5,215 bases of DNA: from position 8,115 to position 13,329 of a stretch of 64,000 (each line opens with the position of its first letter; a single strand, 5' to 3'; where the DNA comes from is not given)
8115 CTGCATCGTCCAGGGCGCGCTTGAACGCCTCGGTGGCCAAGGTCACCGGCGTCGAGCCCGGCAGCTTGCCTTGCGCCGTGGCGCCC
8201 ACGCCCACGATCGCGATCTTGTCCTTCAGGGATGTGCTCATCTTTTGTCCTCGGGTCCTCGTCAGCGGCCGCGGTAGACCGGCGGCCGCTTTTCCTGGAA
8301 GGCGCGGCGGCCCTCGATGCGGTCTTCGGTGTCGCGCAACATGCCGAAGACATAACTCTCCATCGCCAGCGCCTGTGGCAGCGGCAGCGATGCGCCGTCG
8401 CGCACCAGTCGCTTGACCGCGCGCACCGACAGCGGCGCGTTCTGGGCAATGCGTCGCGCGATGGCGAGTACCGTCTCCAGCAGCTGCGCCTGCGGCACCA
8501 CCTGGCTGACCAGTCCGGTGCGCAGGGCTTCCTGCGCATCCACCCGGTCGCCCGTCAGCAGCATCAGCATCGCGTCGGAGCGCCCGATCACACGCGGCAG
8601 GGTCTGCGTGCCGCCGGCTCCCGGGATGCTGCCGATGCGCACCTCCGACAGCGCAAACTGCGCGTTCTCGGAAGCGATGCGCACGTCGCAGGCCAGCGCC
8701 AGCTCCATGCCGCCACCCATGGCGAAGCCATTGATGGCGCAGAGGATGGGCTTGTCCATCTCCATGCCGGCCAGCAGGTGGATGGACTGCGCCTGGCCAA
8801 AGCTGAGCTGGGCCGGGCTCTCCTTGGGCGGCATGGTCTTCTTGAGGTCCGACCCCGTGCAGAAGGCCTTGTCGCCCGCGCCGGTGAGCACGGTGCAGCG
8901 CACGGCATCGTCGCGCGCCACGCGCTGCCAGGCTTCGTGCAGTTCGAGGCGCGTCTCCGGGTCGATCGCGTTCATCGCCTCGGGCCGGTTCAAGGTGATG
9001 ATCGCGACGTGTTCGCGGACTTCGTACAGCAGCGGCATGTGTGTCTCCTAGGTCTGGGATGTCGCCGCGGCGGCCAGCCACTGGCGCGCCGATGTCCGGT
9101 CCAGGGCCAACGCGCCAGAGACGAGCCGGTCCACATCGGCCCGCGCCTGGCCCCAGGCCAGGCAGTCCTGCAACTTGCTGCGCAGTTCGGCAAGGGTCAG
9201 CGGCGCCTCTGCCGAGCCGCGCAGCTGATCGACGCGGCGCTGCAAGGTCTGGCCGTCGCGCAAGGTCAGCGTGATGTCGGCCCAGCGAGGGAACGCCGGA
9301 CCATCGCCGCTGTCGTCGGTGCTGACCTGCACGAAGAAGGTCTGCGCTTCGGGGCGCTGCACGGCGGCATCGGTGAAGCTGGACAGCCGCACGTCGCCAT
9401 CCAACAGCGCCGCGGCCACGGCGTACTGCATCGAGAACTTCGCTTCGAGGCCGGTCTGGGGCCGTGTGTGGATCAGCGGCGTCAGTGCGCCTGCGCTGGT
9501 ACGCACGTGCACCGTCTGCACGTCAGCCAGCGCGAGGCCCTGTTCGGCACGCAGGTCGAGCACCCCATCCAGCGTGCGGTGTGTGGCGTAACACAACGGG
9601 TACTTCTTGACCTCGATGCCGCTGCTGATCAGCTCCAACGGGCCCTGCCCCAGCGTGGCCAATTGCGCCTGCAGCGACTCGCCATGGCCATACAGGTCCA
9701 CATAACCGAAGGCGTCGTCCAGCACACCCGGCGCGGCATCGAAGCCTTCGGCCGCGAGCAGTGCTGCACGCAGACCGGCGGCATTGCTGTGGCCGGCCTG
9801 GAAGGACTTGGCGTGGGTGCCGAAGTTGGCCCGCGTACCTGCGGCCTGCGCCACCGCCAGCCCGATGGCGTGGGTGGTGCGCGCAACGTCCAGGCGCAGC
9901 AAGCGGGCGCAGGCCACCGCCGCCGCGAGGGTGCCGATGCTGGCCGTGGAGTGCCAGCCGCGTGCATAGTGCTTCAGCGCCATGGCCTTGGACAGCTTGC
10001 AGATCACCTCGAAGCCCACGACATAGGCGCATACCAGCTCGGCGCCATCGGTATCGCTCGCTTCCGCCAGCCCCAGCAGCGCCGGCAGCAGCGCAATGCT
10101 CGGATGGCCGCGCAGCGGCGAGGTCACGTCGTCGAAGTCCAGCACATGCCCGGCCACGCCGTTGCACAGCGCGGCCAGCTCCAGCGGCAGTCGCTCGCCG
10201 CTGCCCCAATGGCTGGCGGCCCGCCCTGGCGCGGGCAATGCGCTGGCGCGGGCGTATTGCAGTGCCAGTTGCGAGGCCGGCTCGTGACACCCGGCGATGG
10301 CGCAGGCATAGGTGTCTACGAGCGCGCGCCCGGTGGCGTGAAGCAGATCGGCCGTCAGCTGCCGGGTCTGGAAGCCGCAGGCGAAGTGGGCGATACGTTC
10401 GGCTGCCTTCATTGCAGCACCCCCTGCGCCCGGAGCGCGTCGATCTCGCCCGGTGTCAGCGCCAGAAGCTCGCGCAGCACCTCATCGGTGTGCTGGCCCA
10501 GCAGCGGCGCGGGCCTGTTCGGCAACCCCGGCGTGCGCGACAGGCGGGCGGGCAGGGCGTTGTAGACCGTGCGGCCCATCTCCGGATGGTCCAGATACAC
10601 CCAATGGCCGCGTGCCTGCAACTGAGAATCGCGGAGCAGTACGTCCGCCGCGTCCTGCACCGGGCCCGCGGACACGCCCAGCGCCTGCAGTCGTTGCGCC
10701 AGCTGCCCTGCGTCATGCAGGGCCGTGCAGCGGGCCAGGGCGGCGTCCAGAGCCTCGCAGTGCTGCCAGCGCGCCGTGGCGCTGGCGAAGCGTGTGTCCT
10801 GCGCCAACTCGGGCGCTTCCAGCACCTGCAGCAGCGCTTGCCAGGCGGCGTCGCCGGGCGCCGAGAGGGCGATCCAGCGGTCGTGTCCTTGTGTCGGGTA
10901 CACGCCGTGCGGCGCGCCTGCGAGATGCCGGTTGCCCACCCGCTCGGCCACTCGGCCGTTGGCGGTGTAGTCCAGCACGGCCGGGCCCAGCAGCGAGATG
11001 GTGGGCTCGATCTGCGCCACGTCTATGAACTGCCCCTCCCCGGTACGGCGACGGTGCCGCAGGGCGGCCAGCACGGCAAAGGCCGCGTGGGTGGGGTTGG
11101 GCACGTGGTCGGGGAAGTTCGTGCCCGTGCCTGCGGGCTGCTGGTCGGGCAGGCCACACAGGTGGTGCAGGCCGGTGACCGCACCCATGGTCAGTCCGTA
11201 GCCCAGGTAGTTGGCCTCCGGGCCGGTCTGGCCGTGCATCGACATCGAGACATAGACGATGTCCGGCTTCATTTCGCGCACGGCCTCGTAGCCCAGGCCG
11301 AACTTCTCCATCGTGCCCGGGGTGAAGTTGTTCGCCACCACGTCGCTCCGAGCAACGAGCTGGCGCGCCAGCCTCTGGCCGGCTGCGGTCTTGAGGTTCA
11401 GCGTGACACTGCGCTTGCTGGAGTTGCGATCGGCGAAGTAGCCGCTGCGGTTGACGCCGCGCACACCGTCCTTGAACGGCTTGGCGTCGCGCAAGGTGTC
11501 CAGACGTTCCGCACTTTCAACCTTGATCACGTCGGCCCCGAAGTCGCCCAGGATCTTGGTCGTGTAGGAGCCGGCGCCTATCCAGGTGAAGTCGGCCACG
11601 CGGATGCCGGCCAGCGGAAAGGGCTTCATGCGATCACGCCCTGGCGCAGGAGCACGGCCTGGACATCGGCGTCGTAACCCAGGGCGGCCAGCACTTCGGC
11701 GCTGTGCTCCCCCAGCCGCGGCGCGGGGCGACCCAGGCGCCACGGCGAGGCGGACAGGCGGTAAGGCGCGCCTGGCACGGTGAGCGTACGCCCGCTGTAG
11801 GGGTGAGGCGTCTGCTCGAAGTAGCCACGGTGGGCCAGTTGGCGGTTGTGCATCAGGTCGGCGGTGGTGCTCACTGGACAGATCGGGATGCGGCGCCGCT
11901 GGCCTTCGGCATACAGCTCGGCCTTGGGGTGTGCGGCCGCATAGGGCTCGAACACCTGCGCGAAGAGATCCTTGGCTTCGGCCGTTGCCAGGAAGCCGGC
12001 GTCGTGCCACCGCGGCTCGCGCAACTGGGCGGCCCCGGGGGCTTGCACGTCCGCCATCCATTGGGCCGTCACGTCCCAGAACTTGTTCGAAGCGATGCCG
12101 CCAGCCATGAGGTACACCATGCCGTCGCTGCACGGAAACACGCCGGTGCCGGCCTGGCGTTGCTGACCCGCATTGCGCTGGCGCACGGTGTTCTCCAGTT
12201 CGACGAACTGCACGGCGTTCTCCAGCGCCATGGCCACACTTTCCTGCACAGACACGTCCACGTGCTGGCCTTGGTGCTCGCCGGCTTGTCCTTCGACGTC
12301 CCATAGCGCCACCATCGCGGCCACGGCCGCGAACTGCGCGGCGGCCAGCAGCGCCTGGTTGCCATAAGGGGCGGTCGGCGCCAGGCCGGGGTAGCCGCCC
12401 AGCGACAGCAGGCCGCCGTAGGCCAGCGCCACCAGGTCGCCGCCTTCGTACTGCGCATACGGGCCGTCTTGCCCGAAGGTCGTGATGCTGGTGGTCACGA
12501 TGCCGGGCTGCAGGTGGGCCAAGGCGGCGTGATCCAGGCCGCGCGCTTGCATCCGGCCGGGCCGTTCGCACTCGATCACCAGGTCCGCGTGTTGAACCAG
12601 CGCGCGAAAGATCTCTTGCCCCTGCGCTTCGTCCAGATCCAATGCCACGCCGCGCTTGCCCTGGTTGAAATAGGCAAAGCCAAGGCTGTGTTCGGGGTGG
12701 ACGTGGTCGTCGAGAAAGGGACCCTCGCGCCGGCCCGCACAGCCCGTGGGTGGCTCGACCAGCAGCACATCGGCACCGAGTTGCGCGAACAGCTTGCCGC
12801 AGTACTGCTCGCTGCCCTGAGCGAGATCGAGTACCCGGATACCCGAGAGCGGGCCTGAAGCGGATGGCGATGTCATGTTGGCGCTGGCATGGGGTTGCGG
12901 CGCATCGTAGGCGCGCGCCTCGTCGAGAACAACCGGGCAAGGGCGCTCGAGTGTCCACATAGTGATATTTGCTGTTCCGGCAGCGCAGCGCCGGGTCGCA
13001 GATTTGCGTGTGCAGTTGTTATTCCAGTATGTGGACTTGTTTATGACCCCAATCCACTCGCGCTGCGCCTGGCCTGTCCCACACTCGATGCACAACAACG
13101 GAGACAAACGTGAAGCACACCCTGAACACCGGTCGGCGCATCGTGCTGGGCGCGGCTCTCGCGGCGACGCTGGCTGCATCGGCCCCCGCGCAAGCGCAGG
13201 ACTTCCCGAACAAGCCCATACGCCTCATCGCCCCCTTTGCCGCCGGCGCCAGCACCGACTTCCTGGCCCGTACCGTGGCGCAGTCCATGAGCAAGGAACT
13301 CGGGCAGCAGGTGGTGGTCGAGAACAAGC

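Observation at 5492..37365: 32-kb acyl-CoA catabolic region run on CoA-transferases, with no ligase or oxygenase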

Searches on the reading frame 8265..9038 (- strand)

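Call 5: search_protein_families(library=pfam, proteins=[window:8265-9038:-])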
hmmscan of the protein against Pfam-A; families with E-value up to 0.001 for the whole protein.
window:8265-9038:- (258 aa): 2 families
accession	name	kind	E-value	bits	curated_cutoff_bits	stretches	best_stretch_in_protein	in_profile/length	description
PF00378.25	ECH_1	-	4.8e-73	246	27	1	8-257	3-250/251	Enoyl-CoA hydratase/isomerase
PF16113.10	ECH_2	-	2e-45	156.2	27.2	1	12-188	2-179/335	Enoyl-CoA hydratase/isomerase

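Call 30: search_protein_families(library=ncbifam, proteins=[window:8265-9038:-], max_evalue=1e-10)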
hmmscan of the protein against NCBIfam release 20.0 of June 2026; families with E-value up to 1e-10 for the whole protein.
window:8265-9038:- (258 aa): 71 families (the best 25 are shown)
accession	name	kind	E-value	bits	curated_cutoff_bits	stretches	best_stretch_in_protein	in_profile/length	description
NF051848.1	EnCoAHydtEchA19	equivalog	1.8e-77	260.4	400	1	5-258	4-258/258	enoyl-CoA hydratase EchA19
NF042430.2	EnCoAhydt_DpgD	equivalog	6.1e-73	245.4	400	1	5-257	1-257/258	enoyl-CoA-hydratase DpgD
NF005802.0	PRK07657.1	equivalog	3.2e-72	243.2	363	1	7-257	10-259/260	enoyl-CoA hydratase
NF006007.0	PRK08138.1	subfamily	2.9e-69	233.3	355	1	8-258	15-261/261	enoyl-CoA hydratase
NF007239.0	PRK09674.1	equivalog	3e-67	226.8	371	1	4-258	7-257/257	2,3-dehydroadipyl-CoA hydratase PaaF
NF004475.0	PRK05809.1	subfamily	4.1e-67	226.4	394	1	4-256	7-258/260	short-chain-enoyl-CoA hydratase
NF006699.0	PRK09245.1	subfamily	5.1e-67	225.9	354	1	3-257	5-265/266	crotonase/enoyl-CoA hydratase family protein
NF004840.0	PRK06190.1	equivalog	5.6e-65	219.5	253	1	3-246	6-249/260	enoyl-CoA hydratase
NF005864.0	PRK07799.1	equivalog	2.4e-64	217.1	316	1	4-257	11-265/266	crotonase/enoyl-CoA hydratase family protein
NF006566.0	PRK09076.1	subfamily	1e-62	212.1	286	1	4-256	8-258/260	enoyl-CoA hydratase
NF006100.0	PRK08252.1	subfamily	1.4e-60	205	282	1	4-258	6-254/254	crotonase/enoyl-CoA hydratase family protein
NF004517.0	PRK05862.1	equivalog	1.5e-59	201.6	396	1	3-256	6-255/257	enoyl-CoA hydratase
NF004634.0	PRK05980.1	equivalog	9.7e-59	198.9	375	1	3-257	5-262/263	crotonase/enoyl-CoA hydratase family protein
NF004781.0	PRK06127.1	subfamily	2.2e-58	198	291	1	3-258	13-269/269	enoyl-CoA hydratase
NF005803.0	PRK07658.1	equivalog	2.4e-57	194.3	313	1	5-258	6-257/257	enoyl-CoA hydratase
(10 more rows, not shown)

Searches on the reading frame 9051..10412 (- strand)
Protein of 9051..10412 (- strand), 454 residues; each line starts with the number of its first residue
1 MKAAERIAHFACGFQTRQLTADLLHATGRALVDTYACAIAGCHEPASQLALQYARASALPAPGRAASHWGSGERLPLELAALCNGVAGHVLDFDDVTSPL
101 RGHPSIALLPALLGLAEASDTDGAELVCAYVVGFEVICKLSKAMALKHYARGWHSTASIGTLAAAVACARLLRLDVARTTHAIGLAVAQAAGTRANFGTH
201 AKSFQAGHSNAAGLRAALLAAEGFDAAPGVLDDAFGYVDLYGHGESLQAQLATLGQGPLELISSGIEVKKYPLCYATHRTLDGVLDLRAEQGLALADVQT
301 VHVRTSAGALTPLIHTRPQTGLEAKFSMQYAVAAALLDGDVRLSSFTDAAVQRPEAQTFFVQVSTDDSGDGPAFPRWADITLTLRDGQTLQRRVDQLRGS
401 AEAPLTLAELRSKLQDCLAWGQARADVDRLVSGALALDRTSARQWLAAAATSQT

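Call 5: search_protein_families(library=pfam, proteins=[window:9051-10412:-])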
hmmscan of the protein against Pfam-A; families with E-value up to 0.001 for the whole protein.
window:9051-10412:- (454 aa): 2 families
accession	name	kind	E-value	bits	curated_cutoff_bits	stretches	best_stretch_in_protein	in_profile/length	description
PF03972.19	MmgE_PrpD_N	-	2.9e-55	187.6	32.1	1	5-248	1-242/244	MmgE/PrpD N-terminal domain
PF19305.4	MmgE_PrpD_C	-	1.4e-30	106.8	32.1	1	271-426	1-162/173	MmgE/PrpD C-terminal domain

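Call 30: search_protein_families(library=ncbifam, proteins=[window:9051-10412:-], max_evalue=1e-10)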
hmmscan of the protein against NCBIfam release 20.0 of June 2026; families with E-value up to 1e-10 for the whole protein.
window:9051-10412:- (454 aa): 1 family
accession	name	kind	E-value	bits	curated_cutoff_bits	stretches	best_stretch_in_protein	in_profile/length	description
NF042438.1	PrpD_hiGCgrampos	equivalog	8.7e-13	47.7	950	1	31-365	47-387/499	2-methylcitrate dehydratase PrpD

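Call 56: search_solved_structures(query=window:9051-10412:-, max_evalue=1e-10)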
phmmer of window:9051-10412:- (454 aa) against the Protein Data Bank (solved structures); distinct sequences matched with E-value up to 1e-10: 10.
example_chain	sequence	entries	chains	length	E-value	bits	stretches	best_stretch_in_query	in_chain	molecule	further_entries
2hp3_A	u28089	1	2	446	1e-67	232.3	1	19-421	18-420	IDS-epimerase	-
2hp0_A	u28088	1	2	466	1.2e-67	232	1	19-421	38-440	IDS-epimerase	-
7bra_A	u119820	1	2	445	2.1e-52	181.8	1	20-419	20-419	Bacillus subtilis IRG1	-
7e9d_A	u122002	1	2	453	5.6e-51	177.1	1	20-420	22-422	IRG1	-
7br9_A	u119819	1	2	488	1.5e-40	142.7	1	5-431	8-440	Cis-aconitate decarboxylase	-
6r6t_A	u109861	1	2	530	2e-40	142.3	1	5-431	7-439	Cis-aconitate decarboxylase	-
12vt_A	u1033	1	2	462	8.1e-40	140.3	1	7-415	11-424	Cis-aconitate decarboxylase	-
12ux_A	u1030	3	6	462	8.3e-40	140.3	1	7-415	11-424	Cis-aconitate decarboxylase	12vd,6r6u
12vw_A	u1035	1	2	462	1.6e-39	139.4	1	7-415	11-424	Cis-aconitate decarboxylase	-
12vq_A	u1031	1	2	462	1.1e-38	136.6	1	7-415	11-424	Cis-aconitate decarboxylase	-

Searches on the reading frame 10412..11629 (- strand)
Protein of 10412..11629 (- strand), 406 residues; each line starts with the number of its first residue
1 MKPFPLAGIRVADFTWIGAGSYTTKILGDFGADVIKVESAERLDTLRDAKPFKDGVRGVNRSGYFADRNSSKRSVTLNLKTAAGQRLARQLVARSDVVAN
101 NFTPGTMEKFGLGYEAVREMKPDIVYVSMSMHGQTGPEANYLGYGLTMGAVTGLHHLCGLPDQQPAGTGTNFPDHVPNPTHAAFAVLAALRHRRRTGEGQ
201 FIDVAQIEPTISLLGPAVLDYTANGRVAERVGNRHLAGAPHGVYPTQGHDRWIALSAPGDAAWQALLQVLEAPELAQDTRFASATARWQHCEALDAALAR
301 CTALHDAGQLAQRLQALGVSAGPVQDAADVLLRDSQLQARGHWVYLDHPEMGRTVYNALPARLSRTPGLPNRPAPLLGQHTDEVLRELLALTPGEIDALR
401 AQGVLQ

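Call 30: search_protein_families(library=ncbifam, proteins=[window:10412-11629:-], max_evalue=1e-10)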
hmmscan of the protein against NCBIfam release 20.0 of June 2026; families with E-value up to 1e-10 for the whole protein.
window:10412-11629:- (406 aa): 7 families
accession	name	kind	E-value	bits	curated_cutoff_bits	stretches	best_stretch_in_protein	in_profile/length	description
NF052585.1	SucGlutTfsCaiB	equivalog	2.2e-72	243.8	750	1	3-390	5-390/394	succinate--glutarate CoA-transferase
NF041294.1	Scnl_mescCoAtase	equivalog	9.5e-65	219.2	700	1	6-385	4-380/381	succinyl-CoA:mesaconate CoA-transferase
NF008511.0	PRK11430.1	equivalog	2.9e-56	191.2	522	1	5-341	9-336/381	CoA:oxalate CoA-transferase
NF003809.0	PRK05398.1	subfamily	4.1e-56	190.3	442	2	5-208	4-202/416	formyl-CoA transferase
TIGR03253.1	oxalate_frc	equivalog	4.7e-54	183.7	504.2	2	5-207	3-200/416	formyl-CoA transferase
NF002914.1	PRK03525.1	equivalog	2.6e-25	89.2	413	1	5-405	9-397/400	L-carnitine CoA-transferase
TIGR04253.1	mesacon_CoA_iso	equivalog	4.3e-23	81.9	725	1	6-404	3-399/403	2-methylfumaryl-CoA isomerase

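Call 66: search_solved_structures(query=window:10412-11629:-, max_evalue=1e-30, show_alignments=2)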
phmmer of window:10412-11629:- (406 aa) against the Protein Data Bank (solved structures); distinct sequences matched with E-value up to 1e-30: 22.
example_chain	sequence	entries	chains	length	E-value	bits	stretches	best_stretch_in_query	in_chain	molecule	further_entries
9fn0_B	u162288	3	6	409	2.2e-105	356.2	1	6-404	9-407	Subunit of Benzylsuccinate CoA-transferase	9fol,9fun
4ed9_A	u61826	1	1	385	1.1e-57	199.1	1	2-344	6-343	CAIB/BAIF family protein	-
9br6_A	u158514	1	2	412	2.4e-52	181.5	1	5-405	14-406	Succinate--hydroxymethylglutarate CoA-transferase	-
9br7_A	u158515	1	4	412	3.3e-52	181.1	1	5-405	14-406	Succinate--hydroxymethylglutarate CoA-transferase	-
10uh_A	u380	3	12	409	1.4e-47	165.8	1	4-405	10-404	Formyl-coenzyme a transferase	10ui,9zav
4hl6_A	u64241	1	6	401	7.6e-47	163.4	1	5-344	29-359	Uncharacterized protein YfdE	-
1pqy_A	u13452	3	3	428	1.6e-36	129.5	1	4-401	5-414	Hypothetical protein yfdW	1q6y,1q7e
1pt5_A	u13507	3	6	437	1.7e-36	129.3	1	4-400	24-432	Hypothetical protein yfdW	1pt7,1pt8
5yit_A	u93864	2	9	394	6.2e-33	117.6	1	5-380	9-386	CoA transferase III | Uncharacterized protein Rv3272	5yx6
5yiy_A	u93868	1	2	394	2.3e-32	115.8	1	5-380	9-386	CoA transferase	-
2vjo_A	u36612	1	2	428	4.4e-32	114.8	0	5-216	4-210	FORMYL-COENZYME A TRANSFERASE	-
2vjq_A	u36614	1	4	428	4.7e-32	114.7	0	5-216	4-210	FORMYL-COENZYME A TRANSFERASE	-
2vjn_A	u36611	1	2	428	5.2e-32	114.6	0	5-215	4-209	FORMYL-COENZYME A TRANSFERASE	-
2vjp_A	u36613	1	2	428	5.2e-32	114.6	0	5-216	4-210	FORMYL-COENZYME A TRANSFERASE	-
1p5h_A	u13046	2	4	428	6.1e-32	114.3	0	5-216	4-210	Formyl-coenzyme A transferase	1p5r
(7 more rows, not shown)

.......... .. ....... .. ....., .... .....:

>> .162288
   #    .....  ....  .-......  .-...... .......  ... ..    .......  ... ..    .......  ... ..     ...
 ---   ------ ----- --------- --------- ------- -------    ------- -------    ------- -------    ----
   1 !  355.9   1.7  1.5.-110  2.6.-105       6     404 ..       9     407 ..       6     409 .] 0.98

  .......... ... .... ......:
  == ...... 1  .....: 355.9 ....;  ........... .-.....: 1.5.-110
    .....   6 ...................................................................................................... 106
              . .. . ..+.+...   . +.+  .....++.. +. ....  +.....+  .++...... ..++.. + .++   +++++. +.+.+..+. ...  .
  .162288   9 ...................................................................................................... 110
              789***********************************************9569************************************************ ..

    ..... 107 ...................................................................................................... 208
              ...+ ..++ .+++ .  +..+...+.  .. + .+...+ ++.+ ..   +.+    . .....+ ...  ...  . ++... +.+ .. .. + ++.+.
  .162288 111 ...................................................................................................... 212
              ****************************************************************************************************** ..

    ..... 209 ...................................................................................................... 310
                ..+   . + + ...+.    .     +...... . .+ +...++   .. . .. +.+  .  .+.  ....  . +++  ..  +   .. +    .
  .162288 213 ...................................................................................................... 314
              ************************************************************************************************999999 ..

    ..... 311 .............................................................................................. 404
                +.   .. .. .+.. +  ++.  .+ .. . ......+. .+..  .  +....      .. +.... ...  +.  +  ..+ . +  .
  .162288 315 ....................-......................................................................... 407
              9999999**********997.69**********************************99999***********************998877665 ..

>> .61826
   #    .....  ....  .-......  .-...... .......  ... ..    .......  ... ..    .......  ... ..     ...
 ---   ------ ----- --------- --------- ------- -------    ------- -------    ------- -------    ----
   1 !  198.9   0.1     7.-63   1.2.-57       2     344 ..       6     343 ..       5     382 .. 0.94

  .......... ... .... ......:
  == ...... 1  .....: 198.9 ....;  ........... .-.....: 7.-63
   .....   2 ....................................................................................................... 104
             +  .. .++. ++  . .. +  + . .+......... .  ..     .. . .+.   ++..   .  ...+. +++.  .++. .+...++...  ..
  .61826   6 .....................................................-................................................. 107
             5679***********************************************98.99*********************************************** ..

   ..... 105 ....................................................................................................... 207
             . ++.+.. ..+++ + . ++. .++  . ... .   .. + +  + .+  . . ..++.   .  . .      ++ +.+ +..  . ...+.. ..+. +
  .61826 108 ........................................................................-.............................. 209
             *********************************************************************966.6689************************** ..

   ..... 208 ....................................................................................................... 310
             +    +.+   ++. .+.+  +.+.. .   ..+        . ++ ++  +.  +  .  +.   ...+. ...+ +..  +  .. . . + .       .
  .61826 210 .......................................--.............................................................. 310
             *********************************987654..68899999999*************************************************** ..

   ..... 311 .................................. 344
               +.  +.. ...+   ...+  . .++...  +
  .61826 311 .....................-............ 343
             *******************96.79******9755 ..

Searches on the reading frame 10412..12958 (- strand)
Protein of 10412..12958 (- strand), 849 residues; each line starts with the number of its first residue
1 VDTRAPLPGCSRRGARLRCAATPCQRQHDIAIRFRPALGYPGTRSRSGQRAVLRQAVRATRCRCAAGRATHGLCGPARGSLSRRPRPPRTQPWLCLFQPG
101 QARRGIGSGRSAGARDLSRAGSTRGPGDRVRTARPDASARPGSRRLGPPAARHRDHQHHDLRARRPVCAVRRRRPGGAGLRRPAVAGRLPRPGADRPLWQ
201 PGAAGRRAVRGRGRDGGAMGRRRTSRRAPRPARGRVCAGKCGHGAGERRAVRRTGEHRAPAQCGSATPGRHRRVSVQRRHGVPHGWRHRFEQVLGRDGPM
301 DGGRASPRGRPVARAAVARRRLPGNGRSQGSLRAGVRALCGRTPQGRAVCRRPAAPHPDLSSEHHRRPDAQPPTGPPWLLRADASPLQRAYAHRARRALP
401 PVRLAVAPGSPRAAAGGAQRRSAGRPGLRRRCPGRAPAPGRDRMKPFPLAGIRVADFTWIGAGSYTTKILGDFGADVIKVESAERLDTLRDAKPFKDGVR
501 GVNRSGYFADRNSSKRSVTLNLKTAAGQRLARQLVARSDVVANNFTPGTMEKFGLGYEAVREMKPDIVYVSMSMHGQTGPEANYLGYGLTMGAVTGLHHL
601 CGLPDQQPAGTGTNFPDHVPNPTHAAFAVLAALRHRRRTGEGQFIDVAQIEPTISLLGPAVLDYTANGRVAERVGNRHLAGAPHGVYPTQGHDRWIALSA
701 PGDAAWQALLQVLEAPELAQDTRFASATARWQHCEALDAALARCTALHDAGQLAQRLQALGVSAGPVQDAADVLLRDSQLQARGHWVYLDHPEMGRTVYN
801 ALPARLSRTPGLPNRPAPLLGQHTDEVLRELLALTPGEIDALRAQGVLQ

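Call 5: search_protein_families(library=pfam, proteins=[window:10412-12958:-])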
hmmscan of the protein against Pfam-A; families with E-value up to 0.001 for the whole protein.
window:10412-12958:- (849 aa): 1 family
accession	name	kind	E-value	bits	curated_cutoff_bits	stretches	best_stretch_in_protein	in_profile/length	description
PF02515.22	CoA_transf_3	-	1.1e-118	396.9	23.3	1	449-824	1-366/366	CoA-transferase family III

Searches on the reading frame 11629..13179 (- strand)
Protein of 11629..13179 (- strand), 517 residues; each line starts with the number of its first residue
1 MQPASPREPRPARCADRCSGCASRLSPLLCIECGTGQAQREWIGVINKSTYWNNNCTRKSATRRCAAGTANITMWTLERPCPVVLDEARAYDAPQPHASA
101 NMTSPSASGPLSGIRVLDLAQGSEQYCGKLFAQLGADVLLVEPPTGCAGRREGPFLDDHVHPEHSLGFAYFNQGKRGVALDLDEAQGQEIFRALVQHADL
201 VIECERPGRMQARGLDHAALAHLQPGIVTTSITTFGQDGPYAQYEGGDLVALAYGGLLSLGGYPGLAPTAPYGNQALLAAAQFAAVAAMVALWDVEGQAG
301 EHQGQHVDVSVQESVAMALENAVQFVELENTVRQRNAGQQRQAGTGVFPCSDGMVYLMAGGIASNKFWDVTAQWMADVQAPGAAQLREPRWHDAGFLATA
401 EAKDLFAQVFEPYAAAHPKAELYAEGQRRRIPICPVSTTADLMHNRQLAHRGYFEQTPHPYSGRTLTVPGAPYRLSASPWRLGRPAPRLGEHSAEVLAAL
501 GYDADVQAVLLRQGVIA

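Call 5: search_protein_families(library=pfam, proteins=[window:11629-13179:-])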
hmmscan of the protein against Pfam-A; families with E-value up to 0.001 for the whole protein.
window:11629-13179:- (517 aa): 1 family
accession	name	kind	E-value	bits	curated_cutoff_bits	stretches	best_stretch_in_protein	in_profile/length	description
PF02515.22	CoA_transf_3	-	1.8e-72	244.9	23.3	1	111-493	1-366/366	CoA-transferase family III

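Call 30: search_protein_families(library=ncbifam, proteins=[window:11629-12876:-], max_evalue=1e-10)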
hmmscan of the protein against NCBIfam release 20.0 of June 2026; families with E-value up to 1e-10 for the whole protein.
window:11629-12876:- (416 aa): 7 families
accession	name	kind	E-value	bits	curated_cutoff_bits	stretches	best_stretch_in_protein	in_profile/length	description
NF052585.1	SucGlutTfsCaiB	equivalog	6.1e-46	156.8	750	1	5-399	3-388/394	succinate--glutarate CoA-transferase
NF003809.0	PRK05398.1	subfamily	5.7e-42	143.7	442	1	8-414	3-415/416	formyl-CoA transferase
NF041294.1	Scnl_mescCoAtase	equivalog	1.2e-38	133.3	700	1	9-396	3-380/381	succinyl-CoA:mesaconate CoA-transferase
TIGR03253.1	oxalate_frc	equivalog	1.1e-37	129.8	504.2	1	9-415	3-416/416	formyl-CoA transferase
NF008511.0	PRK11430.1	equivalog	7e-26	91.2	522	1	1-222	1-216/381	CoA:oxalate CoA-transferase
NF002914.1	PRK03525.1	equivalog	4.1e-23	81.9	413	1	6-415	6-397/400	L-carnitine CoA-transferase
TIGR04253.1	mesacon_CoA_iso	equivalog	1.9e-13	50.2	725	0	10-94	3-85/403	2-methylfumaryl-CoA isomerase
